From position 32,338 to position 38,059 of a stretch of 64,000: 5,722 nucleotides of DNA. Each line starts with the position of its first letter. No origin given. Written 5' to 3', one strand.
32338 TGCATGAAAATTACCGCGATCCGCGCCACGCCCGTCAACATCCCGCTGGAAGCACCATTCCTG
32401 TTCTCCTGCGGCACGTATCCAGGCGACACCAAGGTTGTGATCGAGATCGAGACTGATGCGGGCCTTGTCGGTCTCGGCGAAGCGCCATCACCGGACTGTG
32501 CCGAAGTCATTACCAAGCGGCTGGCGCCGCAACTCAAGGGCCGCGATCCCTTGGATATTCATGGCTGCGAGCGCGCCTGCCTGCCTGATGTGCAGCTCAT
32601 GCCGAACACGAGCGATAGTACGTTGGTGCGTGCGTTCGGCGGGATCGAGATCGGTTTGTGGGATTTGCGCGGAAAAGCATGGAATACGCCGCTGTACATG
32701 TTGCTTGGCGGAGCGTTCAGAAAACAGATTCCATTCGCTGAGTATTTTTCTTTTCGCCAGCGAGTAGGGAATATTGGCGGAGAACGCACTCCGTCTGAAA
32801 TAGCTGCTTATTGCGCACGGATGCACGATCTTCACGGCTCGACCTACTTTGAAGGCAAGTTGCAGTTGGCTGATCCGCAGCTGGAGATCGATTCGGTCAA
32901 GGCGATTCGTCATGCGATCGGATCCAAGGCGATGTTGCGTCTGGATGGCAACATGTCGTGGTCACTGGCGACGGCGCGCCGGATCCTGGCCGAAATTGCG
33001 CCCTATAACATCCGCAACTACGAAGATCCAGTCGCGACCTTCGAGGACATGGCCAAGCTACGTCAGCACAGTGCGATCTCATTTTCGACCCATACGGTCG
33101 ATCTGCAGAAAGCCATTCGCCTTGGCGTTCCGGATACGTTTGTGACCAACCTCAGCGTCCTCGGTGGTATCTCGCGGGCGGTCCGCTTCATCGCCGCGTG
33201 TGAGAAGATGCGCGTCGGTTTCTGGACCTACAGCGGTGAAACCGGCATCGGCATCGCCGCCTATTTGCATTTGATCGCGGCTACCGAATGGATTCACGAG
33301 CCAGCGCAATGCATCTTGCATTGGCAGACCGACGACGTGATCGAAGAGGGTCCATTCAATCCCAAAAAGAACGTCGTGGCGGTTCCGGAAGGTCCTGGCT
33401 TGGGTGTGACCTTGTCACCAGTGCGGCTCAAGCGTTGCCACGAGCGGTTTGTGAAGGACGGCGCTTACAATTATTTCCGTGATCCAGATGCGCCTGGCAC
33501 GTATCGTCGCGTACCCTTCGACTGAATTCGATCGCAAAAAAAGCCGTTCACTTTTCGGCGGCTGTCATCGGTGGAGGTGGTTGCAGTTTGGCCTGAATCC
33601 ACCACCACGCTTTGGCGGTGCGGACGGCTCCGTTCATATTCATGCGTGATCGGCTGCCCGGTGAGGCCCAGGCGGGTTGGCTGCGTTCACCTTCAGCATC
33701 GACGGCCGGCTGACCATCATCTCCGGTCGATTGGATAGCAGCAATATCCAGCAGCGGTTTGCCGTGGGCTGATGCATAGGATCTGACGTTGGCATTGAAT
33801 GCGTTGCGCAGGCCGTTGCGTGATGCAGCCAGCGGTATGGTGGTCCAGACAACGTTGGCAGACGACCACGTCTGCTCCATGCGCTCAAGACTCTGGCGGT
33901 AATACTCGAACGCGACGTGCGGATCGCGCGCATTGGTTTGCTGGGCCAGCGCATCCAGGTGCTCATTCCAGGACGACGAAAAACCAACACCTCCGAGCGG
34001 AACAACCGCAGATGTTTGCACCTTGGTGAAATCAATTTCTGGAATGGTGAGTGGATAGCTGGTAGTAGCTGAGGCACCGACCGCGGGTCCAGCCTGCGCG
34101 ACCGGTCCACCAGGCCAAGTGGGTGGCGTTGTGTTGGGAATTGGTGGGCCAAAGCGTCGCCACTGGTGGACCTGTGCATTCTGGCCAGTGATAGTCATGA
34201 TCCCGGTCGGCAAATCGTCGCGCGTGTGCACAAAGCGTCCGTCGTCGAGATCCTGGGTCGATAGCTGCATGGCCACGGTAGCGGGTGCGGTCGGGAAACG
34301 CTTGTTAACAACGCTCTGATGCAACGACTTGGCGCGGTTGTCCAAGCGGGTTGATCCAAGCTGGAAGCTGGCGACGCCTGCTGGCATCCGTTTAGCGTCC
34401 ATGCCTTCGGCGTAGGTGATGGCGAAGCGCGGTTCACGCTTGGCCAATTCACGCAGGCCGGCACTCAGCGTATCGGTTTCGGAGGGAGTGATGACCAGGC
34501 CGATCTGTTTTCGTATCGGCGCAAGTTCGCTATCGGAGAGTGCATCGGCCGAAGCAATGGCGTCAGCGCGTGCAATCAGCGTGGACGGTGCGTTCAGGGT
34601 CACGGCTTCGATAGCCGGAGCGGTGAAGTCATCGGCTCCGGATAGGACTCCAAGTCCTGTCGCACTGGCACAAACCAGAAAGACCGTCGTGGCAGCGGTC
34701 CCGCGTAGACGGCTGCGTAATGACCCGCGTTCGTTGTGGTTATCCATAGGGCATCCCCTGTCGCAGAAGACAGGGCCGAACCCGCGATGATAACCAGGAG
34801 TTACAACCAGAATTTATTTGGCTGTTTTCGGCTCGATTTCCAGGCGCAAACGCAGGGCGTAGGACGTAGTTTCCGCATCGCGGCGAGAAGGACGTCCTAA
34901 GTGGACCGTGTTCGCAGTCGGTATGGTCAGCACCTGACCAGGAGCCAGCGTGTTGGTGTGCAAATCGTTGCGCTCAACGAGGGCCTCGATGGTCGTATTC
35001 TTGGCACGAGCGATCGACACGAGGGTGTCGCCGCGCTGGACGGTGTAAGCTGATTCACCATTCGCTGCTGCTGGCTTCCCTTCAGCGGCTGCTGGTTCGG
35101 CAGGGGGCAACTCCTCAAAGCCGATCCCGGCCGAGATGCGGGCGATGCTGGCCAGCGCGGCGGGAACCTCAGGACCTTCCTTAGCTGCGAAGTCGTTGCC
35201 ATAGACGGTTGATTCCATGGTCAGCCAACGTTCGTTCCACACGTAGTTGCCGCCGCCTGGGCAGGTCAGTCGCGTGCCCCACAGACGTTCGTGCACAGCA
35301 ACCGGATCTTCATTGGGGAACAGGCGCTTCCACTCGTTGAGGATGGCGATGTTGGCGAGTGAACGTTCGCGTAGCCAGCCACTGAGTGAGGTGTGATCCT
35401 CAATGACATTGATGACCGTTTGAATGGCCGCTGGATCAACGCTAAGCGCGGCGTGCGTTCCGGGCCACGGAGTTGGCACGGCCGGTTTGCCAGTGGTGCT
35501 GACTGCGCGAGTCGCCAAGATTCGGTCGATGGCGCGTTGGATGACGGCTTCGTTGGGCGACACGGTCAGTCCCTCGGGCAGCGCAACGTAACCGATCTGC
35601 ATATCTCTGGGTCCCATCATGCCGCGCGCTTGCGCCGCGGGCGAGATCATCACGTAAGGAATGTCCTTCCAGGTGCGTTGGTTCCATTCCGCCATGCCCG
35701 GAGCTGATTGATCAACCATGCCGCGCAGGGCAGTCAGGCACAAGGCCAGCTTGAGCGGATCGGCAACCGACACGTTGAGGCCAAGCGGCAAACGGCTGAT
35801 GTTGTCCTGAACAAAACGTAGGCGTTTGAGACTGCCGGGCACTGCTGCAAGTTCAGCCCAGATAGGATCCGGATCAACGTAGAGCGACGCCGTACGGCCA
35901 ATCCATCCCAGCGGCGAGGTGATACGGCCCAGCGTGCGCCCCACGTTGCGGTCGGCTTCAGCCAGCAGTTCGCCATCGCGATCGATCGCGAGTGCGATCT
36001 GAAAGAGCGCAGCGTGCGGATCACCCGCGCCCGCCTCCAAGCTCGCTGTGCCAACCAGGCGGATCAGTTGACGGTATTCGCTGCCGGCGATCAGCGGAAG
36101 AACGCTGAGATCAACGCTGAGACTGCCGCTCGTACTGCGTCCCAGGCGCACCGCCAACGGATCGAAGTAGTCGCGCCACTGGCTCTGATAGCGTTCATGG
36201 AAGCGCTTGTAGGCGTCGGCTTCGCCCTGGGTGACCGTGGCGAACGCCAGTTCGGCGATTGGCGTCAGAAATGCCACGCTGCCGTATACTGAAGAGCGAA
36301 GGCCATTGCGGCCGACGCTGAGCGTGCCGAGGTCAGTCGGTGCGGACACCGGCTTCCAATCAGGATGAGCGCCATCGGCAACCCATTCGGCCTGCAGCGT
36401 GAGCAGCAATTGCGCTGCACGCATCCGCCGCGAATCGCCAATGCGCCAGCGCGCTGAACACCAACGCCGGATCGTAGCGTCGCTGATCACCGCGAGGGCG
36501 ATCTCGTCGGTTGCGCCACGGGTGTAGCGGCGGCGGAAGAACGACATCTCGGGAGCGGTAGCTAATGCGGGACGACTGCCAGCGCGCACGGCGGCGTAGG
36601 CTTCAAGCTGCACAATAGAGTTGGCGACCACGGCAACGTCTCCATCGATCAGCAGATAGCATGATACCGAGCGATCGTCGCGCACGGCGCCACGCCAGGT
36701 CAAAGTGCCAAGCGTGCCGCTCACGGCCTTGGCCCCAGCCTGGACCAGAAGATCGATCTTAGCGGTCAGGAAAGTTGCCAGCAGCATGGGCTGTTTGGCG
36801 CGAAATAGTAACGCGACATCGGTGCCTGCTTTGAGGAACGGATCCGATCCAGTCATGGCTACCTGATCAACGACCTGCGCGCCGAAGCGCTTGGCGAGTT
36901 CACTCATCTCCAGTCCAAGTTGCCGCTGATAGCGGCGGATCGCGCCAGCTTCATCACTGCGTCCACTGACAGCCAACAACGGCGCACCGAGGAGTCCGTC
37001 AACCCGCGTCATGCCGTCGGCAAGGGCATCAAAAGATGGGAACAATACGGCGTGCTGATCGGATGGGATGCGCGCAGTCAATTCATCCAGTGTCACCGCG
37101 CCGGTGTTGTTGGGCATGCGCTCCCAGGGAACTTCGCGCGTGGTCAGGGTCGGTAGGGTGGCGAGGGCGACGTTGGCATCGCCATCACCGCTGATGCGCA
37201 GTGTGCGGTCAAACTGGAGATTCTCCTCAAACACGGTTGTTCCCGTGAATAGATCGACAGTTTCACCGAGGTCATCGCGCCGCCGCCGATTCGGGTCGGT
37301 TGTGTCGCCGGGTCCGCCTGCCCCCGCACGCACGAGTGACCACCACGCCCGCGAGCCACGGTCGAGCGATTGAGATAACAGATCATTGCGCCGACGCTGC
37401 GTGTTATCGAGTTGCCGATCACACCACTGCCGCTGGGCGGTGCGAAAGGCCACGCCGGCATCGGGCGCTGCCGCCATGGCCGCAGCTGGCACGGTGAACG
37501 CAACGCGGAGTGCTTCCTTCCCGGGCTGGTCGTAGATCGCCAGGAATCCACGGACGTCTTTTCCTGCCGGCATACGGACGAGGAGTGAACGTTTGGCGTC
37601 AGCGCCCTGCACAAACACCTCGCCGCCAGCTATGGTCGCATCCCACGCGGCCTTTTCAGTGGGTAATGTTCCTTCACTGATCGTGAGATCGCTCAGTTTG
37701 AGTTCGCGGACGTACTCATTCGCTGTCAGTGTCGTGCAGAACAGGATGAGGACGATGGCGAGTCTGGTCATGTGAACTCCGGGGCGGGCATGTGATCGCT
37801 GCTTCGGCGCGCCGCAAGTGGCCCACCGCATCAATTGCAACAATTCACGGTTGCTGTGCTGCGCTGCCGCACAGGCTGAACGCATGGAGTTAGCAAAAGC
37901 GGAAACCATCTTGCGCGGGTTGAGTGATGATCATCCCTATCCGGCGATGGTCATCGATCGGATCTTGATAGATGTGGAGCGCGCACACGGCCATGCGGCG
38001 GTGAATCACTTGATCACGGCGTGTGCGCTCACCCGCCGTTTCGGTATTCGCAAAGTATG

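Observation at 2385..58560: Long hairpin elements with tandem-oligomer arms fill nearly every intergenic gap, usually starting just after stop codons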

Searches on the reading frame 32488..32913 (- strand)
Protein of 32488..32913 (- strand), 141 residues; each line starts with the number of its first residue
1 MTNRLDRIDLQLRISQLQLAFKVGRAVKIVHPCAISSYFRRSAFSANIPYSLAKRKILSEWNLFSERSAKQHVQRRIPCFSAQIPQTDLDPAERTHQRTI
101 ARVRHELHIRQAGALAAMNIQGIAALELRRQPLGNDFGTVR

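Call 24: search_protein_families(library=pfam, proteins=[window:32488-32913:-], max_evalue=0.01)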
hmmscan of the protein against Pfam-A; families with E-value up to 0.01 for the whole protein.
window:32488-32913:- (141 aa): 0 families

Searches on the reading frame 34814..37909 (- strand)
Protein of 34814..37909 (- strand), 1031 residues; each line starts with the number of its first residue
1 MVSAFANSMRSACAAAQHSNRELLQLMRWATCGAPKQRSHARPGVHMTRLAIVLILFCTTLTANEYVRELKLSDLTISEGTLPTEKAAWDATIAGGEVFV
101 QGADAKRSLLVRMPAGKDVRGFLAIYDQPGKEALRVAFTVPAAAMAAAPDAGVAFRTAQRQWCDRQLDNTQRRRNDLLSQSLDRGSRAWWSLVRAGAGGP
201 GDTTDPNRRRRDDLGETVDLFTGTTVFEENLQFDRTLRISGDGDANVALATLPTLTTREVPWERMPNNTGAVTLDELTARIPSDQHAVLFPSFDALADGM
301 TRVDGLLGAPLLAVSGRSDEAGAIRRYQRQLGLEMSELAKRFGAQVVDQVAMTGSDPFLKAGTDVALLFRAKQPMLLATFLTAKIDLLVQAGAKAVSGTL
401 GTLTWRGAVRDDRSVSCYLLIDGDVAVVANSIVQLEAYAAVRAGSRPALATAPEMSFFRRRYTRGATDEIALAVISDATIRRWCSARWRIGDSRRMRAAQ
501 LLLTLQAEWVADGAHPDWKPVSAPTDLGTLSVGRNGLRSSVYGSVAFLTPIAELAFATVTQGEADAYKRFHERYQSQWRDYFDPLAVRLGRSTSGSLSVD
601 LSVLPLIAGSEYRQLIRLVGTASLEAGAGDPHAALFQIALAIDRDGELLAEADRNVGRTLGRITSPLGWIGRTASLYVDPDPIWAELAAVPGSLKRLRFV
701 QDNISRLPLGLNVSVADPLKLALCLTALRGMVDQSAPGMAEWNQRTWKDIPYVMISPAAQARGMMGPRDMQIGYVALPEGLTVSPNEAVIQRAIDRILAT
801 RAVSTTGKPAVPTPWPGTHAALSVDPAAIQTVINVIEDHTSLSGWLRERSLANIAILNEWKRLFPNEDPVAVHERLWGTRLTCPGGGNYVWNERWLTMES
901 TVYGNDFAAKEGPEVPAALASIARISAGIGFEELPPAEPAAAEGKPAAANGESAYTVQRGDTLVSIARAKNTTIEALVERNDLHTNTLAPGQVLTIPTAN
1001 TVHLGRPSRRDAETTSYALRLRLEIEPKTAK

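Call 69: search_protein_families(library=ncbifam, proteins=[window:34814-37909:-], max_evalue=0.001)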
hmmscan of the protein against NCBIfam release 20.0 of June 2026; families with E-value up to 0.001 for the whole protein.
window:34814-37909:- (1031 aa): 10 families
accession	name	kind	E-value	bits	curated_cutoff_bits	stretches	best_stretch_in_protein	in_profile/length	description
NF008050.0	PRK10783.1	equivalog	1e-06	27.4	508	1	949-1003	340-394/457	murein transglycosylase D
NF041208.1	celldiv_DipM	equivalog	1.4e-06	27.8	740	1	937-1000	168-231/419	cell division endopeptidase DipM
NF040883.1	amid_act_ActS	equivalog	7.4e-06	25.4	375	1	948-1003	29-85/242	amidase activator ActS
NF010723.1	PRK14125.1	equivalog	8.9e-06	25.6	60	1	953-998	33-86/87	cell division suppressor protein YneA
NF050804.1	CellDivDipMCaul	equivalog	3.2e-05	22.9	900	1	950-997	182-230/634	cell division endopeptidase DipM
NF010495.0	PRK13914.1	equivalog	6.2e-05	22.2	647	1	952-996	27-71/481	invasion associated endopeptidase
NF004974.0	PRK06347.1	equivalog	0.00014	21.1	701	1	952-996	547-591/592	1,4-beta-N-acetylmuramoylhydrolase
NF052398.1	Agg_Promo_Fact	equivalog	0.00015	22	170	1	948-1008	24-85/202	aggregation-promoting factor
NF042931.1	SAG1386_EF1546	equivalog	0.00032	20.8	80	1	945-996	102-157/158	SAG1386/EF1546 family surface-associated protein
NF047755.1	LIC_10271_M23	exception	0.00085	19.1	180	0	947-1003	19-75/207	LIC_10271 family cell wall hydrolase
